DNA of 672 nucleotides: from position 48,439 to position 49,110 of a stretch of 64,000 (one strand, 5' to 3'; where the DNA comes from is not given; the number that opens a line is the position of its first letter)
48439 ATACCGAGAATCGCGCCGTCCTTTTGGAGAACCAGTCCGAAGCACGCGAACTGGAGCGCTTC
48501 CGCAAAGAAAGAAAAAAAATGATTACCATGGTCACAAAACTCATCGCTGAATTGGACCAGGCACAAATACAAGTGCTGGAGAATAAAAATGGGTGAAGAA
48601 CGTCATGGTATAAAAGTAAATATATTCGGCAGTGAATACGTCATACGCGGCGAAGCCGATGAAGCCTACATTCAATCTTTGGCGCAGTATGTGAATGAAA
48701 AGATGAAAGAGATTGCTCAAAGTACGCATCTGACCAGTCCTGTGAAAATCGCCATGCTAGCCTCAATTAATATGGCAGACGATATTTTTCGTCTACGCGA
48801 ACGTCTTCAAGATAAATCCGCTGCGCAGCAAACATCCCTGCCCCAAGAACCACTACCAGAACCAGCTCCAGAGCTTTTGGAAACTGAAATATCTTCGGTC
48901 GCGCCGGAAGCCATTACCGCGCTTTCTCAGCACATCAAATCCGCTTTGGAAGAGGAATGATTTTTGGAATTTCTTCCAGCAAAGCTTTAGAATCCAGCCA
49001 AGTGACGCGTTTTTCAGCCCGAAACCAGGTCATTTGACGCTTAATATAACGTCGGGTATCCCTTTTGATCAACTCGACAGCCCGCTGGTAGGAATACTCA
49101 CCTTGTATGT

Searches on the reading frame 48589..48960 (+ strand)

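Call 58: search_protein_families(library=pfam, proteins=[window:48589-48960:+], max_evalue=0.01)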
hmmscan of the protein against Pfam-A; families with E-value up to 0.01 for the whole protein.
window:48589-48960:+ (123 aa): 1 family
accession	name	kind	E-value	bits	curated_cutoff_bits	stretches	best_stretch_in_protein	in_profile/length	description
PF05164.18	ZapA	-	3.1e-20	72.7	23.8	1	8-88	1-76/88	Cell division protein ZapA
